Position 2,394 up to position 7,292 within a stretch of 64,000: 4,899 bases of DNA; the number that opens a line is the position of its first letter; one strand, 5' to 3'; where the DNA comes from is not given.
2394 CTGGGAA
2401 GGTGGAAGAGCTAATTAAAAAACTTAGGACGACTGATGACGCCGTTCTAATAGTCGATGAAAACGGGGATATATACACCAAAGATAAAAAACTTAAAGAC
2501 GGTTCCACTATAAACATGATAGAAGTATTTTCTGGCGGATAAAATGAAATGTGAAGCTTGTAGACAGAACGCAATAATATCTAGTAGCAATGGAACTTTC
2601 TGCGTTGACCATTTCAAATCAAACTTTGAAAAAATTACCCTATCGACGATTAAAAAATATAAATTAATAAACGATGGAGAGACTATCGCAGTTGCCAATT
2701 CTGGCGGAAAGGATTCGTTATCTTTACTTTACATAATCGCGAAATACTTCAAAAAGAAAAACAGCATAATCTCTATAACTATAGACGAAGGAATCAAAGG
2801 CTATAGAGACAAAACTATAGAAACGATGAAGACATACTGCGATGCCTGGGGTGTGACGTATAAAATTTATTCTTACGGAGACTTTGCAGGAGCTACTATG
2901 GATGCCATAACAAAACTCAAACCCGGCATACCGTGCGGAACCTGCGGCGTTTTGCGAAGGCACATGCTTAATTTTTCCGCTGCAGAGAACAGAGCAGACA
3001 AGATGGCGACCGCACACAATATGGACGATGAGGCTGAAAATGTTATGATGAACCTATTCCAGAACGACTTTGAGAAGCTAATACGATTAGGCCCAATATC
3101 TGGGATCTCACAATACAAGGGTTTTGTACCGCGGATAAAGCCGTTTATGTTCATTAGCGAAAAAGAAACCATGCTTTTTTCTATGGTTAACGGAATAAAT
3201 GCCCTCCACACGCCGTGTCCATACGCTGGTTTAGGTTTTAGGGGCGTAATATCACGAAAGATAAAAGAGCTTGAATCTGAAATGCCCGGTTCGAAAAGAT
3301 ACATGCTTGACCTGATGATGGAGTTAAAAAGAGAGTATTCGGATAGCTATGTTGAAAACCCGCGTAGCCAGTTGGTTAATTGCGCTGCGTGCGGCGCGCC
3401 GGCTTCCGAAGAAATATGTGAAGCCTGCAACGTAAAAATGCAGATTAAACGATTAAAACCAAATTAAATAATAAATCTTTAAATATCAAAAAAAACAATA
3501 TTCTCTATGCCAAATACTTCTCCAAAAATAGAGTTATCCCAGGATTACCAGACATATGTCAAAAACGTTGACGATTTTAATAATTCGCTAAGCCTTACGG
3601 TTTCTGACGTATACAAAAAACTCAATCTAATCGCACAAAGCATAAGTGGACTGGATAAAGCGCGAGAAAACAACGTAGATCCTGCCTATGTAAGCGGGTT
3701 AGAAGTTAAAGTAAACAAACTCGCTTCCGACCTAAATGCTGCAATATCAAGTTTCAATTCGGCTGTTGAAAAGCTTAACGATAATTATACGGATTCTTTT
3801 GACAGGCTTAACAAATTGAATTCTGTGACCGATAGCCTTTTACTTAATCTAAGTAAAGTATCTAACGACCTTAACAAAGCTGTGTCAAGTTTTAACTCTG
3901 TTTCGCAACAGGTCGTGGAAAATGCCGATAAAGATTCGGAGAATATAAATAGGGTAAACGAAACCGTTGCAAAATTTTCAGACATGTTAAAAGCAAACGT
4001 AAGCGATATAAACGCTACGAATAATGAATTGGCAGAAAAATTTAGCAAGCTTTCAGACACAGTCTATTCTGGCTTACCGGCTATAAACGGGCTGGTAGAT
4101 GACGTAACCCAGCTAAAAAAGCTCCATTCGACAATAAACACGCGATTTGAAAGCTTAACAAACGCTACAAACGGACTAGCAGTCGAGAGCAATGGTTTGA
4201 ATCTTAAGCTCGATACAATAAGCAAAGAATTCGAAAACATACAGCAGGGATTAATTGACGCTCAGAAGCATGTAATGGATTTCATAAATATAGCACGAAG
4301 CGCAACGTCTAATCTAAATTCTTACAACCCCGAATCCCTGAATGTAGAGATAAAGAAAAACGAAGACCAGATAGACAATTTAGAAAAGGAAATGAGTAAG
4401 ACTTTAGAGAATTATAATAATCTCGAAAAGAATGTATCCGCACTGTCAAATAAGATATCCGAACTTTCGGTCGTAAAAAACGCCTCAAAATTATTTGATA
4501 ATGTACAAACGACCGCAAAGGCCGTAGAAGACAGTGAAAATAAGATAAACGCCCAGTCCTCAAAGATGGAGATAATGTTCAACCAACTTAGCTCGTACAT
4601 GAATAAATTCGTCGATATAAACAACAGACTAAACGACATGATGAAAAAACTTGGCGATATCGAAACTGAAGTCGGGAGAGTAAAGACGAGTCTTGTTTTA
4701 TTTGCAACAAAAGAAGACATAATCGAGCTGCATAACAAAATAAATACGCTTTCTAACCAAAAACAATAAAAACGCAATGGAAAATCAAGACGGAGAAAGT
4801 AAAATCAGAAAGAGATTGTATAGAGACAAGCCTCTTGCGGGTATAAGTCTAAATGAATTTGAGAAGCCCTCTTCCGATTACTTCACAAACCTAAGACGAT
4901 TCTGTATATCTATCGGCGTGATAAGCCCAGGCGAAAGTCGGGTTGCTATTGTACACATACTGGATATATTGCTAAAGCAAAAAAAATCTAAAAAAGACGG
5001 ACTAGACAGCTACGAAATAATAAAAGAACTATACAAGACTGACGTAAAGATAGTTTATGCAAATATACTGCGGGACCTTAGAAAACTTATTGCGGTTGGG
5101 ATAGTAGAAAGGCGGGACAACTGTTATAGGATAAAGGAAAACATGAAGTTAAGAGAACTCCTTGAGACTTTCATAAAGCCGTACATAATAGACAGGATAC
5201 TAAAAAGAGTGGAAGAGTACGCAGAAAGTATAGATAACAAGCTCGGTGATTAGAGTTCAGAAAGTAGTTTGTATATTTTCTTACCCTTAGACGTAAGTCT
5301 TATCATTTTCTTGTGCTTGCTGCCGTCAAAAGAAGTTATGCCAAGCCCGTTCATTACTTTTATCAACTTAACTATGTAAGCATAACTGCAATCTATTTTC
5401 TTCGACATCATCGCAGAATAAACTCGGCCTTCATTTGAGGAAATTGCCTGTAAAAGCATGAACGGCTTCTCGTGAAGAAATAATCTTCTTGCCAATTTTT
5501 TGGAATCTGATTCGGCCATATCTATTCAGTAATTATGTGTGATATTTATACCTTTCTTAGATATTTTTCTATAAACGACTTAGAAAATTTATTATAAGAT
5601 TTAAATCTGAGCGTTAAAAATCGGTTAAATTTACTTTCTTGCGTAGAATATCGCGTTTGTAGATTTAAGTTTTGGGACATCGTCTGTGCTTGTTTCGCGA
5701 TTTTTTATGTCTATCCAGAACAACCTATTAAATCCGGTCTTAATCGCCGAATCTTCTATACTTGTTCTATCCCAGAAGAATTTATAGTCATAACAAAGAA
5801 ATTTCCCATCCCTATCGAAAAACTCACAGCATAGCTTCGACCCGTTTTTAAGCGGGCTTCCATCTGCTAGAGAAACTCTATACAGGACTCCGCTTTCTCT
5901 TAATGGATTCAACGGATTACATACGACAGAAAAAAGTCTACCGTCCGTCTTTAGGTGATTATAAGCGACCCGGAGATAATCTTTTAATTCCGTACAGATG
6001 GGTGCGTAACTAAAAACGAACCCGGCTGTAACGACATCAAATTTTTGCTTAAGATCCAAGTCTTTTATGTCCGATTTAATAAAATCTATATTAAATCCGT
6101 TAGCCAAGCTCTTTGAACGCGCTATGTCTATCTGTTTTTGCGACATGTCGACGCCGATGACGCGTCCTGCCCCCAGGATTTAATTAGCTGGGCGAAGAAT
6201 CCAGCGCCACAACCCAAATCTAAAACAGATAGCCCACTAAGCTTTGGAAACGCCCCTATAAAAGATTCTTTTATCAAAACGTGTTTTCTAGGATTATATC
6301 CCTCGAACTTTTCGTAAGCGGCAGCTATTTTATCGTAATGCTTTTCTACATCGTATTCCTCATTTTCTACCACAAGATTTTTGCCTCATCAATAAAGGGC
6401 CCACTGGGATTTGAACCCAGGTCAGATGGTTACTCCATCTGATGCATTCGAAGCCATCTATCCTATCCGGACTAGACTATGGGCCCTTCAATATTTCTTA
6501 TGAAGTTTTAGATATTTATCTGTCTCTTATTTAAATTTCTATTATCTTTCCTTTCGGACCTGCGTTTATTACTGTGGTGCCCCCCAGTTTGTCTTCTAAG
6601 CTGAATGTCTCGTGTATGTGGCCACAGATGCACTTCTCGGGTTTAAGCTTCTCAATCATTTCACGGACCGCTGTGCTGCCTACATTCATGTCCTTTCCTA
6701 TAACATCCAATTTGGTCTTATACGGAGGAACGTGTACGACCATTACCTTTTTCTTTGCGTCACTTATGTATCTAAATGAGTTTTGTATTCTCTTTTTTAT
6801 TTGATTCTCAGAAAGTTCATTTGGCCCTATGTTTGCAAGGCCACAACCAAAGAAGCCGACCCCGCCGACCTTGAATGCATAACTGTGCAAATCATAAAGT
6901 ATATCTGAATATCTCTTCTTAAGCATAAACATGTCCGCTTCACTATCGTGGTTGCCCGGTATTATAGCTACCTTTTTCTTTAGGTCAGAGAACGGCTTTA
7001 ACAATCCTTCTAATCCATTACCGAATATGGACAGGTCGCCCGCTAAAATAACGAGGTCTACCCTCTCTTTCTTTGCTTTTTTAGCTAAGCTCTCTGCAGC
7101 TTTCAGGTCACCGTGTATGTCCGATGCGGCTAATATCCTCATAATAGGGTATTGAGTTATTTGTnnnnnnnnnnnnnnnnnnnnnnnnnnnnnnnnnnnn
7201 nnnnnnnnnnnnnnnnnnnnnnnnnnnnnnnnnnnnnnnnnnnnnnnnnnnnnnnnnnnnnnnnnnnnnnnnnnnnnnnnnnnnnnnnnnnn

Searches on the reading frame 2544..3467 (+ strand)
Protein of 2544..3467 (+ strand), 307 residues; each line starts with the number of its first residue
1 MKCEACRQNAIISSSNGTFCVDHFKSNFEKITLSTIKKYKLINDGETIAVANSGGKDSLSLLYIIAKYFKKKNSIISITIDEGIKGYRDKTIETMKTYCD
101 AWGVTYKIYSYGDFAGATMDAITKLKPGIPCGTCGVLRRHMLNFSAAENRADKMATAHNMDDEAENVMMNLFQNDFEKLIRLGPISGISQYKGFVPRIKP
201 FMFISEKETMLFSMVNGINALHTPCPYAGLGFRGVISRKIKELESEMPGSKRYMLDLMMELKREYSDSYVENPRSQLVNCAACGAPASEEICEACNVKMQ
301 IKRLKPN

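Call 59: search_protein_families(library=pfam, proteins=[window:2544-3467:+], max_evalue=0.001)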
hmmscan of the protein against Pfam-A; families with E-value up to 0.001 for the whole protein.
window:2544-3467:+ (307 aa): 1 family
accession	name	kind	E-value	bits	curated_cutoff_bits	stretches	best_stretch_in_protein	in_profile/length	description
PF01171.26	ATP_bind_3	-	1.2e-13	51.6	27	1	48-207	2-150/182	PP-loop family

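Call 71: find_encoding_contigs(protein=window:2544-3467:+, flank=10000, max_places=1)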
Protein window:2544-3467:+ (307 aa): 4 contigs read that carry it; 1 place shown.
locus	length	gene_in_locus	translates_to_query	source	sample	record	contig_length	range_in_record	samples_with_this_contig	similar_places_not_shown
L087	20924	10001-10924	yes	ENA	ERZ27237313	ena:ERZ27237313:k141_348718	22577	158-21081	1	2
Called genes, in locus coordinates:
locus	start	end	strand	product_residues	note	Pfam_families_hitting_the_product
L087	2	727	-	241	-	-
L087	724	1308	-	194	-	-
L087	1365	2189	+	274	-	-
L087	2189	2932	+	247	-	PF08704:GCD14, PF01135:PCMT, PF00398:RrnaAD (faint), PF13847:Methyltransf_31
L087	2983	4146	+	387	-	PF03952:Enolase_N (weak), PF00113:Enolase_C, PF13378:MR_MLE_C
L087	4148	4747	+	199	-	PF00318:Ribosomal_S2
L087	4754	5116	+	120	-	PF02643:DUF192 (weak)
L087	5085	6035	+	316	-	PF00733:Asn_synthase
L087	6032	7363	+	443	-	PF00753:Lactamase_B, PF12706:Lactamase_B_2, PF22505:RNase_J_b_CASP, PF07521:RMMBL (weak)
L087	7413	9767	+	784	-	PF00133:tRNA-synt_1, PF09334:tRNA-synt_1g, PF08264:Anticodon_1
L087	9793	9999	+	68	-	PF02597:ThiS (weak)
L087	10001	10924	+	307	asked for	PF01171:ATP_bind_3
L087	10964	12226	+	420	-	-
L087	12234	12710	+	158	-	-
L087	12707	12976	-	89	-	-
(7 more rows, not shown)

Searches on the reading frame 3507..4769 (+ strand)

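Call 59: search_protein_families(library=pfam, proteins=[window:3507-4769:+], max_evalue=0.001)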
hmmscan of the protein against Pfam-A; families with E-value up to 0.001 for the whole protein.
window:3507-4769:+ (420 aa): 10 families
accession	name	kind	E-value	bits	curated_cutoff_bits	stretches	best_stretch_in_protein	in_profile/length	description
PF04108.17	ATG17_like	-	1e-06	29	43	1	201-396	112-284/355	Autophagy protein ATG17-like domain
PF10046.14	BLOC1_2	-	6.3e-06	26.9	33.4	0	194-247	16-69/96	Biogenesis of lysosome-related organelles complex-1 subunit 2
PF14523.12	Syntaxin_2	-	7.8e-06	26.4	26.5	1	33-138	3-99/134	Syntaxin-like protein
PF05278.17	PEARLI-4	-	2.1e-05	24.7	29.9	1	323-402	143-222/234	Arabidopsis phospholipase-like protein (PEARLI 4)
PF01601.21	CoV_S2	-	6.5e-05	22.2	40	1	288-389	200-279/521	Coronavirus spike glycoprotein S2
PF14932.11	HAUS-augmin3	-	0.00013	22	29.4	0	266-367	59-158/260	HAUS augmin-like complex subunit 3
PF04136.21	COG3_N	-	0.00019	21.8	27.9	0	99-164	4-68/147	Conserved oligomeric Golgi complex subunit 3, N-terminal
PF07889.17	DUF1664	-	0.00023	21.7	34.6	0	151-225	40-114/124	Protein of unknown function (DUF1664)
PF01519.22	DUF16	-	0.00038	21.3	40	0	285-354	32-102/104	Protein of unknown function DUF16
PF10157.14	BORCS6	-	0.00049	20.7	35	0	285-380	5-95/101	BLOC-1-related complex sub-unit 6 C-terminal helix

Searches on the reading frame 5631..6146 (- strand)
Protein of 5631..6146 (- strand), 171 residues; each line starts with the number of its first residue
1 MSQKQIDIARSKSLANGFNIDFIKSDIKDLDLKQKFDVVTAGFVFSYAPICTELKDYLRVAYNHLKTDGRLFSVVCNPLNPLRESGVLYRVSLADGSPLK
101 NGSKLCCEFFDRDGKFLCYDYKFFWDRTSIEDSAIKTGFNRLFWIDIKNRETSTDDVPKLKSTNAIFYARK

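Call 59: search_protein_families(library=pfam, proteins=[window:5631-6146:-], max_evalue=0.001)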
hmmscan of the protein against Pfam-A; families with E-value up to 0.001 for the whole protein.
window:5631-6146:- (171 aa): 4 families
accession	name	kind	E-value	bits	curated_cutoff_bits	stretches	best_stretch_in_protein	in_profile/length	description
PF13649.12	Methyltransf_25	-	4.1e-07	31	27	1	2-69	30-97/97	Methyltransferase domain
PF08241.18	Methyltransf_11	-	1.1e-06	29.6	21.2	1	2-72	27-94/95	Methyltransferase domain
PF08242.18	Methyltransf_12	-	1.8e-06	29.1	30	1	3-71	30-98/98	Methyltransferase domain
PF13847.12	Methyltransf_31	-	3.7e-06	27.1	27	1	1-77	36-113/145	Methyltransferase domain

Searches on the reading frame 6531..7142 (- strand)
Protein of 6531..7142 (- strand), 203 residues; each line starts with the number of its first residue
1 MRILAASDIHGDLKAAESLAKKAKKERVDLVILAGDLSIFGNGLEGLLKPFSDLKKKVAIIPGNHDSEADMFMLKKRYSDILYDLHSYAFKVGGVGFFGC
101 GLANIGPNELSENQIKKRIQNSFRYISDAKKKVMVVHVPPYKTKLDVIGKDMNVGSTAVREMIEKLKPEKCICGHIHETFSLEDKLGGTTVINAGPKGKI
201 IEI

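Call 59: search_protein_families(library=pfam, proteins=[window:6531-7142:-], max_evalue=0.001)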
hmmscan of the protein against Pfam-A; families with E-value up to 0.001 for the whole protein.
window:6531-7142:- (203 aa): 3 families
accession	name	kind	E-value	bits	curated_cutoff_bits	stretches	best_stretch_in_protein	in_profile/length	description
PF00149.33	Metallophos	-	7.1e-19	69.4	21.5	1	1-178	1-190/191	Calcineurin-like phosphoesterase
PF12850.12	Metallophos_2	-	1.2e-16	61.5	27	1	1-196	1-134/154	Calcineurin-like phosphoesterase superfamily domain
PF14582.11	Metallophos_3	-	1.7e-13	51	28.2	1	44-195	78-237/259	Metallophosphoesterase, calcineurin superfamily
